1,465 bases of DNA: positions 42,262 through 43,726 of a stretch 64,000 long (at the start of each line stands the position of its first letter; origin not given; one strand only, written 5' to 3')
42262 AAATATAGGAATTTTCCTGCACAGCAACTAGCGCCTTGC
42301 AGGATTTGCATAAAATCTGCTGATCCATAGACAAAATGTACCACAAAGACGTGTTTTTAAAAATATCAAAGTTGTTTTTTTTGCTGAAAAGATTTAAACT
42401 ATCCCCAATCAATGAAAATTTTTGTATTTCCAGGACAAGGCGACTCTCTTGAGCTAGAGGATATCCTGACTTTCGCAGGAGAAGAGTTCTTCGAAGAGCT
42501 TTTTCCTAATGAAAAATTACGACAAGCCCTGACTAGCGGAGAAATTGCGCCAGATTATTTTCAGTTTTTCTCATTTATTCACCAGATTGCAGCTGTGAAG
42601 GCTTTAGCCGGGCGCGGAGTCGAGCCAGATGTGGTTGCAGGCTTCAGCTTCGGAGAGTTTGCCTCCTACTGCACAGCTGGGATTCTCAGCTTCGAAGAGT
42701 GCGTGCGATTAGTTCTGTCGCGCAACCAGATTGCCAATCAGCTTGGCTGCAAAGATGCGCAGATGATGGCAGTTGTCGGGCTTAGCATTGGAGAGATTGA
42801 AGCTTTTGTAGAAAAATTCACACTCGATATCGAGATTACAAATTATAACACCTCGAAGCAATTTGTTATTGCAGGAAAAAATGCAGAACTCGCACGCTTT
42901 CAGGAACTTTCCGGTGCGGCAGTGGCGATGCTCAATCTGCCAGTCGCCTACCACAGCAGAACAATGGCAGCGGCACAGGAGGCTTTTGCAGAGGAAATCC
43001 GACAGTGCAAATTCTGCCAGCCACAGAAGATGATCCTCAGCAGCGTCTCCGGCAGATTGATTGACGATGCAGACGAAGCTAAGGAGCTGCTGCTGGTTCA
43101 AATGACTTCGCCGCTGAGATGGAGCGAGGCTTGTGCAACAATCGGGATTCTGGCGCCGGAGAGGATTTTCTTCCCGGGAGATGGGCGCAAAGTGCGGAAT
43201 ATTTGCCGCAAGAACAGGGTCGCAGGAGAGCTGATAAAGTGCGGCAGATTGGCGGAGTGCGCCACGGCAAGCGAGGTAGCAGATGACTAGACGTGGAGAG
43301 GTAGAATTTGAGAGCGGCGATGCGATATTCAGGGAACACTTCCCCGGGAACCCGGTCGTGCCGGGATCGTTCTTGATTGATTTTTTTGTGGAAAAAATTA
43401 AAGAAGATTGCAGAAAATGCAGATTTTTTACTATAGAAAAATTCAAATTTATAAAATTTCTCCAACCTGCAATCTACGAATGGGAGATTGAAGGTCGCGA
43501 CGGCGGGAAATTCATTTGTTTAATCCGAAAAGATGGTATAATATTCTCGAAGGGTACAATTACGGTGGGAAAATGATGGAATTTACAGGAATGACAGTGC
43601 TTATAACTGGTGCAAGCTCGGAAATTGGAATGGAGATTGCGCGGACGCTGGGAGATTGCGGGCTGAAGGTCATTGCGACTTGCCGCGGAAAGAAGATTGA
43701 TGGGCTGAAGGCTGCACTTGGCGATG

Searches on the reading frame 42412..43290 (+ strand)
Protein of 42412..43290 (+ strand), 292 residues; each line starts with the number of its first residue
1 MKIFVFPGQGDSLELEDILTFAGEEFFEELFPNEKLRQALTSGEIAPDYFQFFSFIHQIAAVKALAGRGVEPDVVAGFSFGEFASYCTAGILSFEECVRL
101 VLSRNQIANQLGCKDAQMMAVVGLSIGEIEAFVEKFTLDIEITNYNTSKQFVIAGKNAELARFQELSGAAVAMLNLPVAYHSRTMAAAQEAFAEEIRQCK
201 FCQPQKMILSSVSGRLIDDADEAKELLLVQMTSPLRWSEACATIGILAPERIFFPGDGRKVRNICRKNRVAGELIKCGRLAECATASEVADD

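Call 4: search_protein_families(library=pfam, proteins=[window:42412-43290:+], max_evalue=0.01)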
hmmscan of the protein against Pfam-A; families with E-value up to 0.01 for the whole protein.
window:42412-43290:+ (292 aa): 1 family
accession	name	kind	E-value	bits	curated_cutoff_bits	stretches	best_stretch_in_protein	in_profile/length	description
PF00698.26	Acyl_transf_1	-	1.6e-16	61.1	32.7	1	55-242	67-252/319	Acyl transferase domain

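Call 5: search_protein_families(library=ncbifam, proteins=[window:42412-43290:+], max_evalue=0.01)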
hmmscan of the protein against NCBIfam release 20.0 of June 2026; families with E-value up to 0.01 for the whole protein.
window:42412-43290:+ (292 aa): 8 families
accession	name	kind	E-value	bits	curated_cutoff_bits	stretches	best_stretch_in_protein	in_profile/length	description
TIGR03131.1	malonate_mdcH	equivalog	2e-39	135.8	297.9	1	48-252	53-259/297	malonate decarboxylase subunit epsilon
TIGR00128.1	fabD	equivalog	1.8e-36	126.1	260.9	1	63-242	75-260/290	ACP S-malonyltransferase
NF045894.1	PKS_plus_SDR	equivalog_domain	5.7e-26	90.5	1740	1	48-243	593-789/1515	type I polyketide synthase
TIGR02813.1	omega_3_PfaA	subfamily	5.6e-21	73.1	1010.1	1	59-241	662-852/2582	polyketide-type polyunsaturated fatty acid synthase PfaA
NF040607.1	mycolic_Pks13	equivalog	2.2e-13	48.6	2100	1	55-213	730-894/1680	polyketide synthase Pks13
NF037940.1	PKS_MbtD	equivalog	1.1e-12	46.8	1150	1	53-241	157-346/978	mycobactin polyketide synthase MbtD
NF037941.1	PKS_NbtC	equivalog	3.8e-10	38.4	1150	1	27-184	133-293/1027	nocobactin polyketide synthase NbtC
NF041183.1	Pks2_ls1_myc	equivalog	8.6e-07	26.1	2400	1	51-155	594-697/2086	sulfolipid-1 biosynthesis phthioceranic/hydroxyphthioceranic acid synthase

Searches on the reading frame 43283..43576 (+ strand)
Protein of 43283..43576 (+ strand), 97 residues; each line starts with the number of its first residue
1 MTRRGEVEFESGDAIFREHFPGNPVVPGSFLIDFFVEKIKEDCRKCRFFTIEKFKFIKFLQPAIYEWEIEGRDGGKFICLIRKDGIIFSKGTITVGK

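Call 4: search_protein_families(library=pfam, proteins=[window:43283-43576:+], max_evalue=0.01)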
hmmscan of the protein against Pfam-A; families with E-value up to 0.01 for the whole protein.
window:43283-43576:+ (97 aa): 1 family
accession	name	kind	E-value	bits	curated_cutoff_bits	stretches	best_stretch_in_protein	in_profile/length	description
PF07977.19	FabA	-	0.00092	19.3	23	1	5-33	29-57/138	FabA-like domain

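Call 5: search_protein_families(library=ncbifam, proteins=[window:43283-43576:+], max_evalue=0.01)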
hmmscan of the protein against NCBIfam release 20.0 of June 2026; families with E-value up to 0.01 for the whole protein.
window:43283-43576:+ (97 aa): 2 families
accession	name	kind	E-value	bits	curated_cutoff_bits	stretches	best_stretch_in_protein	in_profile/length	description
NF000582.1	PRK00006.1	equivalog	0.0088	16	113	0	13-34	40-61/137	3-hydroxyacyl-ACP dehydratase FabZ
TIGR01750.1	fabZ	equivalog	0.0094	15.8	155.15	0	14-34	42-62/141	3-hydroxyacyl-ACP dehydratase FabZ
